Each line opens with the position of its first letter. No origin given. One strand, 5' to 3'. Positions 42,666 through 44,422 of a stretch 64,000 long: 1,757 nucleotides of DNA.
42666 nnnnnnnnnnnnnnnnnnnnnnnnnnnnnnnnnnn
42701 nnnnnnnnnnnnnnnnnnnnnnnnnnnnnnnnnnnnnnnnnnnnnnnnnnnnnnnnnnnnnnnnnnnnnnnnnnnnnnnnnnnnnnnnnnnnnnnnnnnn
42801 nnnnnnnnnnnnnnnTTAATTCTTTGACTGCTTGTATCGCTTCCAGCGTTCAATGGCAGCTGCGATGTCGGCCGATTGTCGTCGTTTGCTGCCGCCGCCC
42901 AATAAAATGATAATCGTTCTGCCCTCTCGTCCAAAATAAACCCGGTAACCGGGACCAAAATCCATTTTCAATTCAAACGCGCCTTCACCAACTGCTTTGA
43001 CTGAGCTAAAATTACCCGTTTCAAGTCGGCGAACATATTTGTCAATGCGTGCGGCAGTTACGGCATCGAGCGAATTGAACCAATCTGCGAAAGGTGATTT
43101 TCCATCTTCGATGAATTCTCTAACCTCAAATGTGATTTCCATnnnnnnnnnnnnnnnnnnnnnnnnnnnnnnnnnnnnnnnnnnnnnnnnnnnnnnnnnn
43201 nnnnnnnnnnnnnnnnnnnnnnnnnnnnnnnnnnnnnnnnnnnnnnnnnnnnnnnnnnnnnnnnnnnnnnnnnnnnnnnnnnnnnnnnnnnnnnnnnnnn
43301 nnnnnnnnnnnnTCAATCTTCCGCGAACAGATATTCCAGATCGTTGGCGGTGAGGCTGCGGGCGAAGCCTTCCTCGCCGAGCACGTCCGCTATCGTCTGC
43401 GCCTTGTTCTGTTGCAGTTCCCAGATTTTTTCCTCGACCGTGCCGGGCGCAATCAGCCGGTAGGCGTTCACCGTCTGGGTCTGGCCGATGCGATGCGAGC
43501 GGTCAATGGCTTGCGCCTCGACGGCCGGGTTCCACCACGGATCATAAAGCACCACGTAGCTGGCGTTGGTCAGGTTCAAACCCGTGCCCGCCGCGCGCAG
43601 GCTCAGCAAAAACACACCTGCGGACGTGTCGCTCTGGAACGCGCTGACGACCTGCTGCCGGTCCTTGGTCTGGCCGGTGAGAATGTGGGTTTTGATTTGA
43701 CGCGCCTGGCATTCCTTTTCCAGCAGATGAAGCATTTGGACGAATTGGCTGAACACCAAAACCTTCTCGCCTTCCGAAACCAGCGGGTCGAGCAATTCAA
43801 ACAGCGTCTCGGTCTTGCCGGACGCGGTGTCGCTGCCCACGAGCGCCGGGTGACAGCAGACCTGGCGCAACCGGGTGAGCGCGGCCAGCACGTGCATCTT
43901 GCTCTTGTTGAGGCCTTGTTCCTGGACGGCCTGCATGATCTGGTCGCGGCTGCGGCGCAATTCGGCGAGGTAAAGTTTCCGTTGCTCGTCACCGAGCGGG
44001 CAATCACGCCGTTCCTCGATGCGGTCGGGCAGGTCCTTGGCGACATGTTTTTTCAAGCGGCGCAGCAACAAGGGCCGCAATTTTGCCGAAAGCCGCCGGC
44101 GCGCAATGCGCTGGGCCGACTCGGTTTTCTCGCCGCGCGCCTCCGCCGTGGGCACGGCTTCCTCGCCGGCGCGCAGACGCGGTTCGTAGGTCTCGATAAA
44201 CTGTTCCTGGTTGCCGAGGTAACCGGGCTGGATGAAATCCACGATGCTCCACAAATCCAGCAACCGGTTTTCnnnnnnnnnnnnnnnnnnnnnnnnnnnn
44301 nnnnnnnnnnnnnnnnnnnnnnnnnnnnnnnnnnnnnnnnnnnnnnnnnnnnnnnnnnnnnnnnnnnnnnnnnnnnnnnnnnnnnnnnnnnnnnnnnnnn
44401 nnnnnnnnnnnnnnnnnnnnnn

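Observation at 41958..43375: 1.35-kb toxin-antitoxin islet integrated into the 3' end of the SNF2 helicase gene, flanked by 65-bp direct repeats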

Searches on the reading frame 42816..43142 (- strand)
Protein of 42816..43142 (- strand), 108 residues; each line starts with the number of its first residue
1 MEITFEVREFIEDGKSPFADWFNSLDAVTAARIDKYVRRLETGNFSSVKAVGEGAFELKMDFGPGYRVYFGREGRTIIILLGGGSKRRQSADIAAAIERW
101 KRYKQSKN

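Call 10: search_protein_families(library=pfam, proteins=[window:42816-43142:-], max_evalue=0.01)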
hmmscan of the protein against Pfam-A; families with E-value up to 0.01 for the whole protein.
window:42816-43142:- (108 aa): 1 family
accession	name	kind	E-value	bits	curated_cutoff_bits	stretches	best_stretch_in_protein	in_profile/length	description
PF05973.20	Gp49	-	2.1e-05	24.9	23.9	1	20-97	1-86/90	Phage derived protein Gp49-like (DUF891)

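Call 12: find_encoding_contigs(protein=window:42816-43142:-, flank=6000, max_places=10)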
Protein window:42816-43142:- (108 aa): 6 contigs read that carry it; 6 places shown.
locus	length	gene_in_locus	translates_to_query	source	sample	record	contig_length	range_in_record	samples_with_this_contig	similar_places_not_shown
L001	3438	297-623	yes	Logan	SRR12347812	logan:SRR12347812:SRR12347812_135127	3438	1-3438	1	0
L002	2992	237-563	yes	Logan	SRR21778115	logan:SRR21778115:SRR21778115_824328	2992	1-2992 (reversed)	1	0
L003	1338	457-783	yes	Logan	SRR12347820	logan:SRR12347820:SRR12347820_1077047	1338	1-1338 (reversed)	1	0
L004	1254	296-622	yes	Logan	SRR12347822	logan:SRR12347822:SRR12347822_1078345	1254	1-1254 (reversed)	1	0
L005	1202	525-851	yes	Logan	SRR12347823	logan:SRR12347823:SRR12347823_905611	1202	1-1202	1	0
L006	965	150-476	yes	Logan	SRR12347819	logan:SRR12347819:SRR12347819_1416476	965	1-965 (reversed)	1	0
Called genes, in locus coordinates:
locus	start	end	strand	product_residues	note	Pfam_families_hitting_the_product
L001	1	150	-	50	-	?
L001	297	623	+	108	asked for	PF05973:Gp49 (weak)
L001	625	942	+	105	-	-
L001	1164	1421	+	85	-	PF10387:DUF2442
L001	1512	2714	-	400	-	PF02706:Wzz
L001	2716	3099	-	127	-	PF03551:PadR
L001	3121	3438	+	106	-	?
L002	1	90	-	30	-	?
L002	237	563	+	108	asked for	PF05973:Gp49 (weak)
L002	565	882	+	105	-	-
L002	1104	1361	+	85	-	PF10387:DUF2442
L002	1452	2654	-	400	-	PF02706:Wzz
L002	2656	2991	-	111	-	?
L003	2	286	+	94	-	?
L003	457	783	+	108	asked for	PF05973:Gp49 (weak)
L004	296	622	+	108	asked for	PF05973:Gp49 (weak)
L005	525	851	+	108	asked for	PF05973:Gp49 (weak)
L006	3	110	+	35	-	?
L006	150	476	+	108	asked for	PF05973:Gp49 (weak)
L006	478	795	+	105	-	-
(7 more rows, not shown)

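Call 29: search_protein_families(library=ncbifam, proteins=[window:42816-43142:-], max_evalue=1)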
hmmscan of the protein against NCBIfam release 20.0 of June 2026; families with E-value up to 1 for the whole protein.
window:42816-43142:- (108 aa): 1 family
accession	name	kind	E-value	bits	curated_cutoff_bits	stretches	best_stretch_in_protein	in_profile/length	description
TIGR02683.1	upstrm_HI1419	hypoth_equivalog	8.4e-30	103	62.85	1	14-102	5-94/95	type II toxin-antitoxin system RelE/ParE family toxin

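Call 63: find_homologous_proteins(query=window:42816-43142:-, max_evalue=1e-10)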
Query window:42816-43142:- (108 aa): 2091 proteins with E <= 1e-10 among 2106 candidates; the best 120 are listed.
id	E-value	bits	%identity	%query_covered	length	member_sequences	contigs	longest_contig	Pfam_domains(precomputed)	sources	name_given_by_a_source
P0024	1.3e-64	233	99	100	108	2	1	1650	PF05973.21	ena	-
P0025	5.0e-56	205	84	100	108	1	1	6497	PF05973.21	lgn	-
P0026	6.2e-56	205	85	100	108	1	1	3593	PF05973.21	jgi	jgi:putative addiction module killer protein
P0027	3.0e-55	203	83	100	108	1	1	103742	PF05973.21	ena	-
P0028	9.8e-55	201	82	100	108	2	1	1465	PF05973.21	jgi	jgi:putative addiction module killer protein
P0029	1.2e-54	201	85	100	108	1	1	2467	-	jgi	jgi:putative addiction module killer protein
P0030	2.6e-54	200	84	100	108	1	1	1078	-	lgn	-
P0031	3.6e-54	199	81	100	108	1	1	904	PF05973.21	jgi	jgi:putative addiction module killer protein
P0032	3.6e-54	199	81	100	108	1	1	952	PF05973.21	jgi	jgi:putative addiction module killer protein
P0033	5.7e-54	199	81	100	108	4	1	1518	PF05973.21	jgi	jgi:putative addiction module killer protein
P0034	6.0e-54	199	81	100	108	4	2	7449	PF05973.21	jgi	jgi:putative addiction module killer protein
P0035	1.0e-53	198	81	100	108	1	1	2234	PF05973.21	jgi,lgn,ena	-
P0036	1.6e-53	197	81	100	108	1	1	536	-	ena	-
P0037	2.0e-53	197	80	100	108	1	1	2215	PF05973.21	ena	-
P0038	2.9e-53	196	81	100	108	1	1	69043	PF05973.21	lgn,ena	-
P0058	3.3e-52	193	79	100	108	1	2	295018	-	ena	-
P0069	9.0e-52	192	78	100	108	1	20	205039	PF05973.21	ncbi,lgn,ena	-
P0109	1.4e-50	188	76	99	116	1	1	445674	PF05973.21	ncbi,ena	-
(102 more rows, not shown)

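Call 65: find_encoding_contigs(protein=P0058, flank=6000, max_places=2)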
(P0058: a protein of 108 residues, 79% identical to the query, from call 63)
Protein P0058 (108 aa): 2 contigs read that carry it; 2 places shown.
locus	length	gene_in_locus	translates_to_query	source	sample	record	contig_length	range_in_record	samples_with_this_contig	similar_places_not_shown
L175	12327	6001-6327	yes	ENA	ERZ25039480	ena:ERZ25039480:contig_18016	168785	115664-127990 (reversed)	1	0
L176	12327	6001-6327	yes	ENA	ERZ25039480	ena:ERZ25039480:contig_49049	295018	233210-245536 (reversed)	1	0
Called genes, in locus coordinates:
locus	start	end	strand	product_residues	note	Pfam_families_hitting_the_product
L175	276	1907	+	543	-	PF00171:Aldedh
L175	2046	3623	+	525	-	PF00501:AMP-binding, PF13193:AMP-binding_C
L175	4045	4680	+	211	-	-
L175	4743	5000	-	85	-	-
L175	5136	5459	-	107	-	-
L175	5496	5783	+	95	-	PF10387:DUF2442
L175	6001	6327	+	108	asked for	-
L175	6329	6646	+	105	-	-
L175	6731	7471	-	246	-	PF02706:Wzz (weak)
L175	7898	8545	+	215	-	-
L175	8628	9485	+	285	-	PF00041:fn3 (faint), PF16656:Pur_ac_phosph_N (faint)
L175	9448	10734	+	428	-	-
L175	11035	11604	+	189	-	PF00005:ABC_tran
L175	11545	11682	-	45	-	-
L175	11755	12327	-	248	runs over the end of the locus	PF01061:ABC2_membrane, PF12679:ABC2_membrane_2 (weak), PF12698:ABC2_membrane_3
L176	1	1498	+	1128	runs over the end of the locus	PF00128:Alpha-amylase, PF16657:Malt_amylase_C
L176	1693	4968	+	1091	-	PF00176:SNF2-rel_dom, PF04851:ResIII (weak), PF00271:Helicase_C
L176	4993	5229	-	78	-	-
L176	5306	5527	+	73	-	-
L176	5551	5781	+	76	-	PF10387:DUF2442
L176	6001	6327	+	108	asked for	-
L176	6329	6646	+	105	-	-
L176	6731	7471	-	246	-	PF02706:Wzz (weak)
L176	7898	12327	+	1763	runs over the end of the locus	PF13287:Fn3_assoc, PF13290:CHB_HEX_C_1, PF07691:PA14, PF17957:Big_7, PF13287:Fn3_assoc, PF13290:CHB_HEX_C_1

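Call 66: find_encoding_contigs(protein=P0027, flank=6000, max_places=2)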
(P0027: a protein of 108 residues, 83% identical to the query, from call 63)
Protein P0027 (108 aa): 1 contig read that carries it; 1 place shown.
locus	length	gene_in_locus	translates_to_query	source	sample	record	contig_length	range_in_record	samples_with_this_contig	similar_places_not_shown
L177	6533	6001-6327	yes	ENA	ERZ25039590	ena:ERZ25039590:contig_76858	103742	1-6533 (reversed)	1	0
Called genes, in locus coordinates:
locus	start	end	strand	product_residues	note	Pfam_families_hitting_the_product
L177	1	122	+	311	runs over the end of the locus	-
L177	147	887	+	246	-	PF01618:MotA_ExbB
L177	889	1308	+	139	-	PF02472:ExbD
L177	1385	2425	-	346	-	PF01118:Semialdhyde_dh, PF02774:Semialdhyde_dhC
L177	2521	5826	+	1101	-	PF00176:SNF2-rel_dom, PF00271:Helicase_C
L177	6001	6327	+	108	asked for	PF05973:Gp49 (weak)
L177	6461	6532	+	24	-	?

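Call 67: find_encoding_contigs(protein=P0025, flank=6000, max_places=2)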
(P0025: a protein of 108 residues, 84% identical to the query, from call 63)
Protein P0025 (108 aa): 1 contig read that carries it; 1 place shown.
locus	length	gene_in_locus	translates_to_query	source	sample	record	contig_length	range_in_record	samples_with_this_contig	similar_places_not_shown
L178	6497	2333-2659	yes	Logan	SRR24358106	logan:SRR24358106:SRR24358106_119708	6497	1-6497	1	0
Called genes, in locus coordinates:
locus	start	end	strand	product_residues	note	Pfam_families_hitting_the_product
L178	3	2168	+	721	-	?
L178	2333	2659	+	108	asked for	PF05973:Gp49 (weak)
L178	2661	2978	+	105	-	-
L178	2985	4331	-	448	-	-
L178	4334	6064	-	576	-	-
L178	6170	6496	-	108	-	?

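Call 70: find_encoding_contigs(protein=P0069, flank=5000, max_places=3)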
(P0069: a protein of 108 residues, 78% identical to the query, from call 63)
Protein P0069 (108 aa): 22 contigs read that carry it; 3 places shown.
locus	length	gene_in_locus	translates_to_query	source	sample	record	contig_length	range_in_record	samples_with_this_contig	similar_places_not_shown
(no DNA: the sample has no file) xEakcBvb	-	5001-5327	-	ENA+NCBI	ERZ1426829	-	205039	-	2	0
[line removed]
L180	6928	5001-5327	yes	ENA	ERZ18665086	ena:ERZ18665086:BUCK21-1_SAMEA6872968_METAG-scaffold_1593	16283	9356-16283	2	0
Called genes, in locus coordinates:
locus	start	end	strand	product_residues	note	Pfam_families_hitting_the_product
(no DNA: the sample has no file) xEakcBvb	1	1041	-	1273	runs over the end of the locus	PF25390:WD40_RLD, PF13540:RCC1_2, PF07679:I-set (faint), PF13895:Ig_2 (faint), PF13927:Ig_3 (faint), PF05345:He_PIG (weak), PF00092:VWA, PF13768:VWA_3 (weak)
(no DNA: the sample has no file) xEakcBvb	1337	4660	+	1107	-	PF00176:SNF2-rel_dom, PF00270:DEAD (weak), PF00271:Helicase_C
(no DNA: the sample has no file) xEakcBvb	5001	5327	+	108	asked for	PF05973:Gp49 (weak)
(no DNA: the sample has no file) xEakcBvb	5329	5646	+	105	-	-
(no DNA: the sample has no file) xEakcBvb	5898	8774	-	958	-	PF02706:Wzz, PF13807:GNVR (faint), PF02706:Wzz (weak)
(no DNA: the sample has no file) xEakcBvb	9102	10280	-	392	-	PF02706:Wzz, PF13807:GNVR (weak)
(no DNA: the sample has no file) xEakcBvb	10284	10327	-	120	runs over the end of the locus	PF03551:PadR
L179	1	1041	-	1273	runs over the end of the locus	PF25390:WD40_RLD, PF13540:RCC1_2, PF07679:I-set (faint), PF13895:Ig_2 (faint), PF13927:Ig_3 (faint), PF05345:He_PIG (weak), PF00092:VWA, PF13768:VWA_3 (weak)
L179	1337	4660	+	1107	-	PF00176:SNF2-rel_dom, PF00270:DEAD (weak), PF00271:Helicase_C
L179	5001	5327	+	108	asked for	PF05973:Gp49 (weak)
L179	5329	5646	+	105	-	-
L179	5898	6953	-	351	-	?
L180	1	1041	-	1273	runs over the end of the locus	PF25390:WD40_RLD, PF13540:RCC1_2, PF07679:I-set (faint), PF13895:Ig_2 (faint), PF13927:Ig_3 (faint), PF05345:He_PIG (weak), PF00092:VWA, PF13768:VWA_3 (weak)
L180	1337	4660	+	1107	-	PF00176:SNF2-rel_dom, PF00270:DEAD (weak), PF00271:Helicase_C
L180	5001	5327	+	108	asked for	PF05973:Gp49 (weak)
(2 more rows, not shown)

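Call 71: find_encoding_contigs(protein=P0109, flank=5000, max_places=2)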
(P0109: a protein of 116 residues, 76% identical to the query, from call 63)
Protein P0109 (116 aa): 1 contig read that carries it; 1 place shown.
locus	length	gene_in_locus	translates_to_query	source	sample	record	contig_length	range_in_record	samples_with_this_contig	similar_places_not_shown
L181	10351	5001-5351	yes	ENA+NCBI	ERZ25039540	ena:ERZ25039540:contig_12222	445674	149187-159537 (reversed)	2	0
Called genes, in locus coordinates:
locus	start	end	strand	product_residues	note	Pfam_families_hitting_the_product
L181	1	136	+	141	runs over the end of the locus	PF02472:ExbD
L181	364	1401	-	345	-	PF01118:Semialdhyde_dh, PF02774:Semialdhyde_dhC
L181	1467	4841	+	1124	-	PF00176:SNF2-rel_dom, PF00270:DEAD (faint), PF04851:ResIII (weak), PF00271:Helicase_C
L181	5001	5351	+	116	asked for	PF05973:Gp49 (weak)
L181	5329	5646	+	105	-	-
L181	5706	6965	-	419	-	PF12704:MacB_PCD, PF02687:FtsX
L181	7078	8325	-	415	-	PF12704:MacB_PCD, PF02687:FtsX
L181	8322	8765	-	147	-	PF05635:23S_rRNA_IVP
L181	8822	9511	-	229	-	PF02463:SMC_N (faint), PF00005:ABC_tran, PF13304:AAA_21 (faint)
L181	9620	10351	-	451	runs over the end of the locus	PF25917:BSH_RND, PF25973:BSH_CzcB, PF25984:BSH_YknX, PF25881:HH_YBHG, PF25876:HH_MFP_RND (weak), PF25885:HH_EMRA (weak), PF26002:Beta-barrel_AprE (weak), PF25990:Beta-barrel_YknX, +4 more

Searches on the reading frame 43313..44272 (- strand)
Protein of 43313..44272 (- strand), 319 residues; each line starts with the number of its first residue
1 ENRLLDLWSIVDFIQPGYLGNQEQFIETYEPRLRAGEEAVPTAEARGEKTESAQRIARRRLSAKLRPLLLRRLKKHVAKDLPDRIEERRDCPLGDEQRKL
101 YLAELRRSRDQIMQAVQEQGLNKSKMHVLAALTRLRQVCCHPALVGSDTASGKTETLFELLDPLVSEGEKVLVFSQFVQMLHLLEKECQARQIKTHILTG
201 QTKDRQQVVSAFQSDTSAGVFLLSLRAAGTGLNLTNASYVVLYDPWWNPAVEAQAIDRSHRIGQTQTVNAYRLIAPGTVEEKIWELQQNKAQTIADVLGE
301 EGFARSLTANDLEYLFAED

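Call 23: find_related_loci(query=window:43313-44272:-, collection=metagenome_contigs, flank=6000)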
Query window:43313-44272:- (319 aa) in metagenome_contigs; peptide patterns used: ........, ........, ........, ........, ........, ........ (x = any residue, [..] = any of these).
600 stretches matched a pattern (row limit reached: there are more); 593 encode a relative of the query (tblastn E <= 1e-3); the best 80 are kept; 80 distinct loci.
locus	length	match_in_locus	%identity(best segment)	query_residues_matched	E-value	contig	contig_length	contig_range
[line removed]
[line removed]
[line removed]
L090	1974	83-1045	88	1-319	0e+0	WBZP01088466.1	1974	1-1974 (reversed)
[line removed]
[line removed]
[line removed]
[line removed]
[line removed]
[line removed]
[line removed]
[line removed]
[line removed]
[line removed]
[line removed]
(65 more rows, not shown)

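Call 32: search_protein_families(library=pfam, proteins=[L100:3305-3940:+], max_evalue=1)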
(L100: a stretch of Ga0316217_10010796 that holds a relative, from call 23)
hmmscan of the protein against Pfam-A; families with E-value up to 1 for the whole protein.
L100:3305-3940:+ (211 aa): 1 family
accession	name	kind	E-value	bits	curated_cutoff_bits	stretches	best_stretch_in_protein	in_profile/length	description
PF14237.11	GYF_2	-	1.9e-05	24.8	25.8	1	10-47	1-37/50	GYF domain 2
